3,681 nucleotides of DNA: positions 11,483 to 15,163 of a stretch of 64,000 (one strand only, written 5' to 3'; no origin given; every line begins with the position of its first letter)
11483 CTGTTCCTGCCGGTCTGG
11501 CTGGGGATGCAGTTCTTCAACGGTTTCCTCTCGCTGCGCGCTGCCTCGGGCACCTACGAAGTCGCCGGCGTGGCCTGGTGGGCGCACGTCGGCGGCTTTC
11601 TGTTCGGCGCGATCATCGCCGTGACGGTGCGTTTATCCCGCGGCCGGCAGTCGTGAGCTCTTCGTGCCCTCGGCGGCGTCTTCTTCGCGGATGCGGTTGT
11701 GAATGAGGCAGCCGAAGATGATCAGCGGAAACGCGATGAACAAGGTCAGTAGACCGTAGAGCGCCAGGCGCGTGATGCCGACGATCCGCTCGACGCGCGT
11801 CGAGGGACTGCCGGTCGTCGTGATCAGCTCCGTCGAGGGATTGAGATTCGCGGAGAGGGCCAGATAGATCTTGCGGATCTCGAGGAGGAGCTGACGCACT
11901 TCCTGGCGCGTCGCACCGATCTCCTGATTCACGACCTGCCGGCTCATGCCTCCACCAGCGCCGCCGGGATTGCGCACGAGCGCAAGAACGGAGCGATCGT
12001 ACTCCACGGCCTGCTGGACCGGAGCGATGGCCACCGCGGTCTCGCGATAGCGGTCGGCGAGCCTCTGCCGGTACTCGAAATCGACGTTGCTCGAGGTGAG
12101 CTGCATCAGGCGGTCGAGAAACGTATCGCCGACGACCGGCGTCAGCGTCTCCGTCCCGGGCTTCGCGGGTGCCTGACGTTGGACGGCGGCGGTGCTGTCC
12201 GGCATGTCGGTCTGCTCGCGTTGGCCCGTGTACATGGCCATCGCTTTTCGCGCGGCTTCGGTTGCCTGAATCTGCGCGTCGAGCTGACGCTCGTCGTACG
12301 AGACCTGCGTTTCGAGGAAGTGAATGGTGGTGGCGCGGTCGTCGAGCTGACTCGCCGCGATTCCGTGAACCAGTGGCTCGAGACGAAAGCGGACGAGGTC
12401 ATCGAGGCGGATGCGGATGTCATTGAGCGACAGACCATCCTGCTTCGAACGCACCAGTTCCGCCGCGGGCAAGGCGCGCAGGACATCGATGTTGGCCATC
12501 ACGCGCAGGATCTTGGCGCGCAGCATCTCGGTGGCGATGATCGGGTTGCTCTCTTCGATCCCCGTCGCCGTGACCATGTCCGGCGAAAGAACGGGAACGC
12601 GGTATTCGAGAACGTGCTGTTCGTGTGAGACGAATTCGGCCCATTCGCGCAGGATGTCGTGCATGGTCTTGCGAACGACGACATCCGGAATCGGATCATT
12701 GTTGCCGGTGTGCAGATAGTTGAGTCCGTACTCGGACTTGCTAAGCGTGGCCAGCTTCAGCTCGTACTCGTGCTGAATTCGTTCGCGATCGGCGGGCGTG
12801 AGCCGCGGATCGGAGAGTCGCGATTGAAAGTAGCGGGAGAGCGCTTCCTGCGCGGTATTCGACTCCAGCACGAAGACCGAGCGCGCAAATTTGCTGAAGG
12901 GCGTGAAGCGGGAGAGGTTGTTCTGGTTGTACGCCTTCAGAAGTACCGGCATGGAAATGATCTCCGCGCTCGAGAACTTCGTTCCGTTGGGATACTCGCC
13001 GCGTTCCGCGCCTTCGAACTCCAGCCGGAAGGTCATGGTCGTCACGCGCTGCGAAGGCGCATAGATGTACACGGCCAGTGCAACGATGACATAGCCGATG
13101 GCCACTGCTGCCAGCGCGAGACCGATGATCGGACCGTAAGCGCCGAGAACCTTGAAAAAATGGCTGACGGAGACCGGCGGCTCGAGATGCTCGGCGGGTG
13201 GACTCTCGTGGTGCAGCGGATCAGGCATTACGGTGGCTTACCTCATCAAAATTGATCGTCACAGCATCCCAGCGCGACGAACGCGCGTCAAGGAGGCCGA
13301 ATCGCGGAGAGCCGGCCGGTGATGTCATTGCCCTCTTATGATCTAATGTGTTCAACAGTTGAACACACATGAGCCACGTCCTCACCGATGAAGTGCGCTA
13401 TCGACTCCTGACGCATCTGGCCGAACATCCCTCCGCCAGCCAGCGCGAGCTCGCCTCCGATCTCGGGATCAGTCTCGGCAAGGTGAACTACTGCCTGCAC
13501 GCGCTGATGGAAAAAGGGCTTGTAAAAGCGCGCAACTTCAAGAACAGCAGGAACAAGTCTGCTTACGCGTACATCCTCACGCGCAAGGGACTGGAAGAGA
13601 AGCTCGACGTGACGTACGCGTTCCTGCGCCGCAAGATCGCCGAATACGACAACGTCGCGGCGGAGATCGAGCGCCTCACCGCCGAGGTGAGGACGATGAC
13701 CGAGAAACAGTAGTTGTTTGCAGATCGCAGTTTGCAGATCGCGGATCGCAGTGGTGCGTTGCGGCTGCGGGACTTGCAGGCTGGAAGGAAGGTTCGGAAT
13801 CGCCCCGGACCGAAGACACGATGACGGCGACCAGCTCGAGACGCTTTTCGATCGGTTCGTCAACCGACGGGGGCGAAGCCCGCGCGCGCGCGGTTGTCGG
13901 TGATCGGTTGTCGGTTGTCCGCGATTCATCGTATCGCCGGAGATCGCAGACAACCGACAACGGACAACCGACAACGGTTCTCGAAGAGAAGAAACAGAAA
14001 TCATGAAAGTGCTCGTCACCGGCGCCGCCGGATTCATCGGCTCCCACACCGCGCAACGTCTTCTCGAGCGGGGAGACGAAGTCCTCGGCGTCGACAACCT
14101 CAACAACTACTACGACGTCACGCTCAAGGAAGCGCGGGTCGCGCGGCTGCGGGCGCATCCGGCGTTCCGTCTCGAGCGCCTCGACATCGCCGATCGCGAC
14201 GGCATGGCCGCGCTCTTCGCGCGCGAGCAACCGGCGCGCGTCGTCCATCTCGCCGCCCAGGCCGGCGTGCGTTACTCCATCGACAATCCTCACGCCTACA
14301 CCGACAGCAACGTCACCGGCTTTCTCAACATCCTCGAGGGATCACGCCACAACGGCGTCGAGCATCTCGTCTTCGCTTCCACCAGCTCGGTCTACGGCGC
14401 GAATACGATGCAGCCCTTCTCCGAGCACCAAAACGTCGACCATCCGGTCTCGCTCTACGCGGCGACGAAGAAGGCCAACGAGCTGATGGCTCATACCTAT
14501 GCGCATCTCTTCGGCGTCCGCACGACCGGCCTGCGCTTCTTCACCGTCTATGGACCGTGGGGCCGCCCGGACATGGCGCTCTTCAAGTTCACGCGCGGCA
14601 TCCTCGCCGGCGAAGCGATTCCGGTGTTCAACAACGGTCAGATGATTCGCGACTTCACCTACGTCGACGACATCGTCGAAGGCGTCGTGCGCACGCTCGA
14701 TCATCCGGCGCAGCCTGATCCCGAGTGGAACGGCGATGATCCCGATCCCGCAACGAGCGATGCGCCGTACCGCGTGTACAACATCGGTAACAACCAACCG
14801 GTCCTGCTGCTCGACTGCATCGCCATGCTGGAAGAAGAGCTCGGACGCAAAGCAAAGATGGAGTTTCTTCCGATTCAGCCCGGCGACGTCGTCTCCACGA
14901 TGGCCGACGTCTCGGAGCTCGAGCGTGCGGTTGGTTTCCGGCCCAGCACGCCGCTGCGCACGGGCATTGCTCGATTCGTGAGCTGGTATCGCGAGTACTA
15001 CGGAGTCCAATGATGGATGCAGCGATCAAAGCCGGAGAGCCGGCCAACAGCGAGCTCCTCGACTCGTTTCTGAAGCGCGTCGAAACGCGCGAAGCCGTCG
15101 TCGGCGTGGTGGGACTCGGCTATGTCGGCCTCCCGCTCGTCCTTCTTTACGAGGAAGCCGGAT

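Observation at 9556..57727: Superfamily of intergenic hairpins with tandem 7-nt arms: conserved architecture, variable unit sequence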

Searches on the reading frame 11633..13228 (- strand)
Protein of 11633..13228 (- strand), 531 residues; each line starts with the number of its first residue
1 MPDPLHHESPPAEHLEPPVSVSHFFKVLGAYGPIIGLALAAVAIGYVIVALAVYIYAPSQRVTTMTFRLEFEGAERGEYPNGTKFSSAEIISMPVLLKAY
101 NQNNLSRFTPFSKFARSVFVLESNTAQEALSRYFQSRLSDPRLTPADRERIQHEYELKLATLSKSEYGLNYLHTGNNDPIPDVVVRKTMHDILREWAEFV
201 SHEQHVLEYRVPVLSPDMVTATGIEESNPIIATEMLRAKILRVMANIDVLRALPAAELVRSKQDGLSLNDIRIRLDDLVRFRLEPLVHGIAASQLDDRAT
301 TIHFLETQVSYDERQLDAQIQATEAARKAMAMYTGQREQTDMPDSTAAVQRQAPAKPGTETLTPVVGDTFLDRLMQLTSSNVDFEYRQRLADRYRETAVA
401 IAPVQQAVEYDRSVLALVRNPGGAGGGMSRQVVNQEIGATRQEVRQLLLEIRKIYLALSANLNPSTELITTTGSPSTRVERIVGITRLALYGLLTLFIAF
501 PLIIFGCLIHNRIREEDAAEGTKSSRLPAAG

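Call 81: search_protein_families(library=pfam, proteins=[window:11633-13228:-], max_evalue=0.00001)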
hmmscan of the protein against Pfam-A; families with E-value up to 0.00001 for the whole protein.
window:11633-13228:- (531 aa): 0 families

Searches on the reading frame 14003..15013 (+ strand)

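Call 40: search_protein_families(library=pfam, proteins=[window:14003-15013:+])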
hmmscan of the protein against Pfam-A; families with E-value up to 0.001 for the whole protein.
window:14003-15013:+ (336 aa): 9 families
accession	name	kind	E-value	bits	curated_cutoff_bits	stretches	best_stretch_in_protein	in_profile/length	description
PF01370.27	Epimerase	-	2.6e-60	204.2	20.9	1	3-240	1-233/240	NAD dependent epimerase/dehydratase family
PF16363.11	GDP_Man_Dehyd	-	2.4e-54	185.5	27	1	4-323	1-330/332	GDP-mannose 4,6 dehydratase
PF01073.25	3Beta_HSD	-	2.7e-16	59.9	22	1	4-268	1-255/280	3-beta hydroxysteroid dehydrogenase/isomerase family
PF04321.23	RmlD_sub_bind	-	6.4e-16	58.7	27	1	1-236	1-201/287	RmlD substrate binding domain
PF02719.21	Polysacc_synt_2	-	3.8e-13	49.7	20.2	1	3-229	1-214/293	Polysaccharide biosynthesis protein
PF00106.31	adh_short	-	5.1e-06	26.5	26.6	1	3-110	3-115/195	short chain dehydrogenase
PF13460.12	NAD_binding_10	-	8.6e-06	26.2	27.2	1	7-164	1-133/184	NAD(P)H-binding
PF07993.18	NAD_binding_4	-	5e-05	23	20.1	0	5-166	1-191/258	Male sterility protein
PF08659.16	KR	-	8.2e-05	23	22.6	1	3-135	3-145/180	KR domain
